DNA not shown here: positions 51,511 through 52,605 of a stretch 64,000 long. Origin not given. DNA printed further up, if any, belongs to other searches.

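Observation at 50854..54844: Private, non-canonical Hsp70 / GrpE-like / J-like-FGE three-gene module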

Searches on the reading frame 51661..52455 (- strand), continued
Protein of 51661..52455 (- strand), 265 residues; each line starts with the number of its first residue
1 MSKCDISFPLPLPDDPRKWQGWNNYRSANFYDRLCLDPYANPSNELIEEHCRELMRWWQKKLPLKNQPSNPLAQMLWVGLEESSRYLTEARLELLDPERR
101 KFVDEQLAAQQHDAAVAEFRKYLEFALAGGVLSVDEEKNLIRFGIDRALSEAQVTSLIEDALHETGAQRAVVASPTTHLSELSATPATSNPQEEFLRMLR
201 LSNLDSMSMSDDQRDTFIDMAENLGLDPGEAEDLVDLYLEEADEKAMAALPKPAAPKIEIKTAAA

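Call 82: search_protein_families(library=pfam, proteins=[L099:3069-3827:+, L099:3856-5346:+, L099:6028-6510:+, L106:3388-4146:+, L106:4158-5681:+, L112:4525-6024:+, L112:3511-4500:+, L112:1755-2600:+, L098:4805-6703:+, L112:10843-11847:-], max_evalue=0.001)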
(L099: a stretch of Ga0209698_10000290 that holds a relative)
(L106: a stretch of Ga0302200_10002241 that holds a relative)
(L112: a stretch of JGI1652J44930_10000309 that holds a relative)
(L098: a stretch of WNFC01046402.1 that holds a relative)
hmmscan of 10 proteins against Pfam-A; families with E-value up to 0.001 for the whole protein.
L099:3069-3827:+ (253 aa): 3 families
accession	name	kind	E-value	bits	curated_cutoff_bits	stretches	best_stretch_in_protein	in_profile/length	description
PF13240.11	Zn_Ribbon_1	-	3.6e-08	33.4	25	1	13-32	1-20/23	zinc-ribbon domain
PF12773.13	DZR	-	3.3e-05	24.4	27.3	1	11-32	12-31/45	Double zinc ribbon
PF14803.11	Zn_ribbon_Nudix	-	0.00017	21.9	25.6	0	26-38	1-13/34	Nudix N-terminal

L099:3856-5346:+ (497 aa): 8 families
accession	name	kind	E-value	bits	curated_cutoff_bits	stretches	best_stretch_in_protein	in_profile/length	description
PF13240.11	Zn_Ribbon_1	-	5.7e-12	45.4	25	2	34-54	2-22/23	zinc-ribbon domain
PF12773.13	DZR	-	5.1e-11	43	27.3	1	8-52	1-45/45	Double zinc ribbon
PF13248.11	Zn_ribbon_3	-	1.3e-08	34.4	27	2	6-29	3-26/26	zinc-ribbon domain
PF14559.12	TPR_19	-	3.1e-06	27.8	25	0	220-274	1-45/68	Tetratricopeptide repeat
PF07719.23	TPR_2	-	1.6e-05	25.1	27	0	217-241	8-32/34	Tetratricopeptide repeat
PF24460.1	DUF7575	-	3.7e-05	23.4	28.5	0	4-29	2-27/28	Domain of unknown function (DUF7575)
PF00515.34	TPR_1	-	0.00013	22.1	27.8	0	217-242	8-33/34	Tetratricopeptide repeat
PF13428.12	TPR_14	-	0.00014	22.7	23.5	0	217-238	8-29/44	Tetratricopeptide repeat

L099:6028-6510:+ (161 aa): 0 families

L106:3388-4146:+ (253 aa): 0 families

L106:4158-5681:+ (508 aa): 9 families
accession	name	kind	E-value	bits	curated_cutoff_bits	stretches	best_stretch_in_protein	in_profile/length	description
PF12773.13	DZR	-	1.7e-10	41.3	27.3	1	18-62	1-45/45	Double zinc ribbon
PF13240.11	Zn_Ribbon_1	-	1.8e-09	37.5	25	2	44-64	2-22/23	zinc-ribbon domain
PF13181.12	TPR_8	-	2.2e-07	30.9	25.7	0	227-253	6-32/34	Tetratricopeptide repeat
PF07719.23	TPR_2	-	7e-07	29.3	27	0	228-252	7-31/34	Tetratricopeptide repeat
PF13424.12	TPR_12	-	1.8e-05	25.3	30.1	1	228-290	9-69/77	Tetratricopeptide repeat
PF13174.12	TPR_6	-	2.8e-05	24.9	26.3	0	272-293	6-27/33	Tetratricopeptide repeat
PF00515.34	TPR_1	-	0.00015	21.8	27.8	0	123-142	10-29/34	Tetratricopeptide repeat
PF13248.11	Zn_ribbon_3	-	0.00018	21.3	27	0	16-39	3-26/26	zinc-ribbon domain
PF07721.20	TPR_4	-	0.00051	20.9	27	0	225-247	4-26/26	Tetratricopeptide repeat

L112:4525-6024:+ (500 aa): 3 families
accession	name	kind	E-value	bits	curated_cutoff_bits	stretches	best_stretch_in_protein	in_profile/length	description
PF00152.25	tRNA-synt_2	-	3e-94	316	25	1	157-494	2-307/308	tRNA synthetases class II (D, K and N)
PF01336.31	tRNA_anti-codon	-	5.1e-17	62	27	1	63-138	1-73/75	OB-fold nucleic acid binding domain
PF01409.25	tRNA-synt_2d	-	3.2e-05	24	19.8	0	248-292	104-150/246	tRNA synthetases class II core domain (F)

L112:3511-4500:+ (330 aa): 4 families
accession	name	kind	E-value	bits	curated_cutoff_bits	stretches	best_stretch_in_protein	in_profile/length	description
PF01207.24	Dus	-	1.2e-109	366.7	20.4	1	15-320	2-308/311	Dihydrouridine synthase (Dus)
PF01180.27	DHO_dh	-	6.7e-07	29.2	27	0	64-143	93-165/291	Dihydroorotate dehydrogenase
PF00977.27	His_biosynth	-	0.00019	21.4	23.6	0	179-240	56-116/228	Histidine biosynthesis protein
PF03060.21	NMO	-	0.00072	19.5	28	0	13-230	14-226/331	Nitronate monooxygenase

L112:1755-2600:+ (282 aa): 2 families
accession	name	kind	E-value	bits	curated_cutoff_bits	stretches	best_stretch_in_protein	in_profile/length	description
PF00809.28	Pterin_bind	-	1.8e-87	293.5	25.5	1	28-261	1-244/244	Pterin binding enzyme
PF03599.22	CdhD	-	2.4e-05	23.7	24.8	1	54-230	60-223/387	CO dehydrogenase/acetyl-CoA synthase delta subunit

L098:4805-6703:+ (633 aa): 1 family
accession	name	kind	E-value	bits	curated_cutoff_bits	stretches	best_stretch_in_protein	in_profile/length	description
PF01847.22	VHL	-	3.6e-05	24.1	21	1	552-611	2-61/82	VHL beta domain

L112:10843-11847:- (335 aa): 1 family
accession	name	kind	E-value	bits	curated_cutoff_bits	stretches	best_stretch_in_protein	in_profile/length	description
PF13177.12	DNA_pol3_delta2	-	5.4e-53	179.7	27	1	12-166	2-158/161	DNA polymerase III, delta subunit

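Call 87: predict_structure(alignment_id=A8)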
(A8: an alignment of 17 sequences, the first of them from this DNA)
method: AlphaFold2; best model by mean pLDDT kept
length: 250 residues; sequences in the alignment: 17
mean_pLDDT: 86.8   pTM: 0.56
mean pLDDT of the five models: 86.8, 86.6, 86.1, 84.4, 84.0
residues with pLDDT >= 90: 178; 70-90: 46; 50-70: 5; < 50: 21
segments of 3 or more residues with pLDDT < 50: 1-5, 173-188
pLDDT, mean of each block of 10 residues (from residue 1): 58 90 93 93 95 95 92 93 96 96 94 93 91 93 93 94 91 46 46 89 83 92 92 93 79
secondary structure, 60 per line:
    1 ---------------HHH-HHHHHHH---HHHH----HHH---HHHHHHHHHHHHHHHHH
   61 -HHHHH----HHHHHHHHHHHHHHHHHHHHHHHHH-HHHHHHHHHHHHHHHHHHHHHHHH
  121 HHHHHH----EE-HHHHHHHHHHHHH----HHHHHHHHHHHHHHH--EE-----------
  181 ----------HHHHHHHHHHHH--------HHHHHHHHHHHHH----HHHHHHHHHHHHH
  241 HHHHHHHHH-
elements in order: H20-26 H30-33 H44-60 H62-66 H71-95 H97-126 H134-146 H151-165 H191-202 H211-223 H228-249

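Call 90: fold_search(model_id=the predicted structure, library=pdb)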
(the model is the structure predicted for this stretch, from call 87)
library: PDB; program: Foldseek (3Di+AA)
matches with E <= 10: 69; with E <= 0.001: 0
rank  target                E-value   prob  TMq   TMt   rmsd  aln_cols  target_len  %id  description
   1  5cwm                  8.9e-01  0.18  0.22  0.24  21.9       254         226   18  Crystal structure of de novo designed helical repeat protein DHR64 (released 2015-12-16)
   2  7rdr_A                1.0e+00  0.06  0.10  0.07  22.0       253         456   14  Circular tandem repeat protein with novel repeat topology and enhanced subunit contact surfaces (released 2021-09-01)
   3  6rzy_A                1.4e+00  0.98  0.23  0.74   3.5        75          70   23  Plasmodium falciparum PFA0660w Hsp40 co-chaperone J-domain (released 2019-10-02)
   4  2d5k_A                1.4e+00  0.11  0.11  0.17  20.2       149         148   12  Crystal structure of Dps from Staphylococcus aureus (released 2006-10-17)
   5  2dn9_MODEL_1_A        1.8e+00  0.96  0.22  0.63   4.0        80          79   25  Solution structure of J-domain from the DnaJ homolog, human Tid1 protein (released 2006-10-25)
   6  2ej7_MODEL_1_A        2.0e+00  0.89  0.20  0.56   5.7        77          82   25  Solution structure of the DnaJ domain of the human protein HCG3, a hypothetical protein tmp_locus_21 (released 2007-09-18)
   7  6e9z_A                2.1e+00  0.06  0.15  0.16  22.4       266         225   15  DHF119 filament (released 2018-11-21)
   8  3dfg                  2.3e+00  0.16  0.16  0.24  12.3       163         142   13  Crystal Structure of RecX: A Potent Inhibitor Protein of RecA from Xanthomonas campestris (released 2008-11-04)
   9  5mu7_A                2.3e+00  0.06  0.14  0.11  17.0       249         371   13  Crystal Structure of the beta/delta-COPI Core Complex (released 2017-06-28)
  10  6e9t_A                2.6e+00  0.05  0.14  0.15  20.9       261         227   15  DHF58 filament (released 2018-11-21)
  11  6iws_MODEL_1_A        2.7e+00  0.57  0.19  0.54   5.9        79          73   19  Solution structure of the J-domain of Tid1, a Mitochondrial Hsp40/DnaJ Protein (released 2019-12-11)
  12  6e9v_A                2.8e+00  0.13  0.23  0.26  22.0       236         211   15  DHF79 filament (released 2018-11-21)
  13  8qai_A                3.4e+00  0.06  0.15  0.11  21.4       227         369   12  X-ray crystal structure of a de novo designed single-chain parallel coiled-coil alpha-helical barrel with 7 inner heli (released 2024-07-03)
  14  7udk_A                3.8e+00  0.06  0.12  0.18  22.6       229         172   12  Crystal structure of designed helical repeat protein RPB_LRP2_R4 bound to LRPx4 peptide (released 2023-03-22)
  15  5nro_B                3.9e+00  0.66  0.18  0.68   5.7        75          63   17  Structure of full-length DnaK with bound J-domain (released 2018-01-17)
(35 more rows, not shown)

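Call 99: find_homologous_proteins(query=L086:6440-7981:+, max_evalue=1e-30)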
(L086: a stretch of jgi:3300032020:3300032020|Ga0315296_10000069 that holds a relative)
Query L086:6440-7981:+ (514 aa): 8000 proteins with E <= 1e-30 among 8000 candidates; the best 120 are listed.
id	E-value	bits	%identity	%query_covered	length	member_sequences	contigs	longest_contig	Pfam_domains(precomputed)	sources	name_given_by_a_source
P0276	0.0e+0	1130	100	100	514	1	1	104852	PF00012.27,PF06723.20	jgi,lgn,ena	-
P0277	1.9e-272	922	81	100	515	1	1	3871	PF00012.27,PF06723.20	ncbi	-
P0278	2.0e-268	909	79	100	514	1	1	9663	PF00012.27,PF06723.20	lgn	-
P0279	2.6e-243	826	72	100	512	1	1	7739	PF00012.27,PF06723.20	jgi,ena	-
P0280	4.0e-239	812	72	100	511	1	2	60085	PF00012.27,PF06723.20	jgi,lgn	jgi:molecular chaperone DnaK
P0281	4.1e-238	809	70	100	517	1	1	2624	PF00012.27,PF06723.20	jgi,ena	-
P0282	2.1e-231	787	70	100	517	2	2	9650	PF00012.27,PF06723.20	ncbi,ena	-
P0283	4.2e-227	773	69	100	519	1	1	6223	PF00012.27,PF06723.20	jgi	-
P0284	4.0e-226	769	68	100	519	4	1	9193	PF00012.27,PF06723.20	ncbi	ncbi:MAG: Hsp70 family protein [bacterium]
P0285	6.9e-225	765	68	100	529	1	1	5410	PF00012.27,PF06723.20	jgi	jgi:molecular chaperone DnaK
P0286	3.7e-222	756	68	100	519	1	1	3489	PF00012.27,PF06723.20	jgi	-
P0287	1.1e-221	755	66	100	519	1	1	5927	PF00012.27,PF06723.20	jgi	jgi:molecular chaperone DnaK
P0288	3.3e-175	602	56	100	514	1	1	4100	PF00012.27,PF06723.20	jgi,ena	-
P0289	1.4e-173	596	54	100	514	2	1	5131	PF00012.27,PF06723.20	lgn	-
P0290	8.7e-169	580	54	99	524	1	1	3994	PF00012.27,PF06723.20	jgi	-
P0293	1.2e-167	577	53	99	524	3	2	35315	PF00012.27,PF06723.20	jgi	-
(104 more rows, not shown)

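Call 100: find_encoding_contigs(protein=P0280, flank=9000, max_places=1)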
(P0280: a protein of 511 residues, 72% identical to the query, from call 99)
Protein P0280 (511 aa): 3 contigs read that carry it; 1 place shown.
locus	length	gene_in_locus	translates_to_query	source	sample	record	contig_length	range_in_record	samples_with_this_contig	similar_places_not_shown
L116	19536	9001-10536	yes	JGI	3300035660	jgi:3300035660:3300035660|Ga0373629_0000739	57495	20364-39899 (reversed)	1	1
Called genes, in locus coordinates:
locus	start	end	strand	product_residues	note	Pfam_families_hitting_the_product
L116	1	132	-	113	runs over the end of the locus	PF04892:VanZ-LLP1 (faint)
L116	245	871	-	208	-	PF01813:ATP-synt_D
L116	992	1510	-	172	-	PF25087:GMPPB_C (faint), PF00132:Hexapep (weak), PF25084:LbH_EIF2B (weak), PF14602:Hexapep_2 (weak)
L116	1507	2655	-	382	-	PF13360:PQQ_2 (weak), PF06739:SBBP (faint)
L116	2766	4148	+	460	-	PF02878:PGM_PMM_I, PF02879:PGM_PMM_II, PF02880:PGM_PMM_III, PF00408:PGM_PMM_IV (weak)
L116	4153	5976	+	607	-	PF13230:GATase_4, PF13522:GATase_6, PF13537:GATase_7, PF01380:SIS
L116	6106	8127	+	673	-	PF00246:Peptidase_M14, PF13620:CarboxypepD_reg (weak), PF18962:Por_Secre_tail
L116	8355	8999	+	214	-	PF01025:GrpE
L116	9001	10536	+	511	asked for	PF00012:HSP70, PF06723:MreB_Mbl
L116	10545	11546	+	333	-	PF08239:SH3_3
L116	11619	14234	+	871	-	PF14938:SNAP (faint), PF28559:TPR_SusR, PF13424:TPR_12, PF00515:TPR_1 (weak), PF13424:TPR_12, PF17874:TPR_MalT (weak), PF13424:TPR_12, PF12770:CHAT, +9 more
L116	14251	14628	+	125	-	-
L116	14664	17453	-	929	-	PF04389:Peptidase_M28, PF00041:fn3 (weak), PF18962:Por_Secre_tail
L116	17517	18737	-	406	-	-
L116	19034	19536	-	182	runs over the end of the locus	PF13860:FlgD_ig (weak)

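Call 101: find_encoding_contigs(protein=P0293, flank=9000, max_places=1)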
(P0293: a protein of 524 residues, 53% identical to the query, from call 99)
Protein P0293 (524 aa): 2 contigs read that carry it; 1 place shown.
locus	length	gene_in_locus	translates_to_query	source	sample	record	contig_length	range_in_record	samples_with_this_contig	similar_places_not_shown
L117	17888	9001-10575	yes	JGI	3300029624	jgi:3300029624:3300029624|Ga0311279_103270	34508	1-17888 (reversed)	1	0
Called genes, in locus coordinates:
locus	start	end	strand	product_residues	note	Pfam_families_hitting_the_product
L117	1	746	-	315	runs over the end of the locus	PF00550:PP-binding (weak), PF22817:ApeP-like (weak), PF07977:FabA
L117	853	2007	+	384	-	PF13439:Glyco_transf_4, PF13579:Glyco_trans_4_4, PF20706:GT4-conflict (weak), PF00534:Glycos_transf_1, PF13692:Glyco_trans_1_4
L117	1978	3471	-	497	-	PF08447:PAS_3, PF00512:HisKA, PF02518:HATPase_c, PF00072:Response_reg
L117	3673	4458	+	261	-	PF01578:Cytochrom_C_asm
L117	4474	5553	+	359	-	PF05201:GlutR_N, PF01488:Shikimate_DH, PF03807:F420_oxidored (faint)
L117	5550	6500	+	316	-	PF01379:Porphobil_deam, PF03900:Porphobil_deamC (weak)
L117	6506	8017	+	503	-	PF00590:TP_methylase, PF02602:HEM4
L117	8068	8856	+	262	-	PF01025:GrpE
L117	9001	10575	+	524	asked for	PF00012:HSP70, PF06723:MreB_Mbl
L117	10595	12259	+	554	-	-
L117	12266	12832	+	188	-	PF13580:SIS_2, PF01380:SIS (faint)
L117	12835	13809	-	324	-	PF02492:cobW, PF07683:CobW_C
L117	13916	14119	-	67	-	-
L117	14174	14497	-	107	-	PF00830:Ribosomal_L28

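Call 106: find_encoding_contigs(protein=P0278, flank=8000, max_places=1)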
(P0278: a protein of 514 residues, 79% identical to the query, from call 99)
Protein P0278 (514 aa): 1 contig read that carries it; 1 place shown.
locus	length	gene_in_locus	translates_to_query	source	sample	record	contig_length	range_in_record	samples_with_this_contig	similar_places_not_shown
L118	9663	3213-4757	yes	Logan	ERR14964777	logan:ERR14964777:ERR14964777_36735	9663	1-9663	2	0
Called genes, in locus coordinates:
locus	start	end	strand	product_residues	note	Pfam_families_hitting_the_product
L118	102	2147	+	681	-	PF00012:HSP70, PF06723:MreB_Mbl, PF00092:VWA, PF13519:VWA_2, PF13768:VWA_3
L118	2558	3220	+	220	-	PF01025:GrpE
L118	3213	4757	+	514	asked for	PF00012:HSP70, PF06723:MreB_Mbl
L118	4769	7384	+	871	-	PF00226:DnaJ (faint), PF03781:FGE-sulfatase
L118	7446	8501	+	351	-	PF00515:TPR_1 (faint), PF07719:TPR_2 (faint)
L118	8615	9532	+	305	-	-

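Call 107: find_encoding_contigs(protein=P0282, flank=8000, max_places=1)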
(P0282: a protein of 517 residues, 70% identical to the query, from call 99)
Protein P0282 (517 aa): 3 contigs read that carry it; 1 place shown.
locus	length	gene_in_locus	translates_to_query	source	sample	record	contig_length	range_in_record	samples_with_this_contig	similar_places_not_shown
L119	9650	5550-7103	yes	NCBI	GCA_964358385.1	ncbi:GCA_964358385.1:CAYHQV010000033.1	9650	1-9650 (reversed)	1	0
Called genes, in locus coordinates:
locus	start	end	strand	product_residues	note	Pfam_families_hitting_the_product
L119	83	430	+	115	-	-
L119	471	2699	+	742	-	PF00578:AhpC-TSA, PF08534:Redoxin, PF17680:FlgO (weak), PF00515:TPR_1 (faint), PF07719:TPR_2 (faint), PF13181:TPR_8 (faint), PF13414:TPR_11 (faint), PF13431:TPR_17 (weak), +1 more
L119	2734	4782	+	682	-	PF00012:HSP70, PF06723:MreB_Mbl, PF00012:HSP70, PF00092:VWA, PF13519:VWA_2, PF13768:VWA_3, PF25106:VWA_4 (weak), PF07002:Copine (faint)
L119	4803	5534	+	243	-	PF01025:GrpE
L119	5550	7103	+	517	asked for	PF00012:HSP70, PF06723:MreB_Mbl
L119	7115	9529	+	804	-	PF00226:DnaJ (weak), PF06347:SH3_4, PF08239:SH3_3, PF08308:PEGA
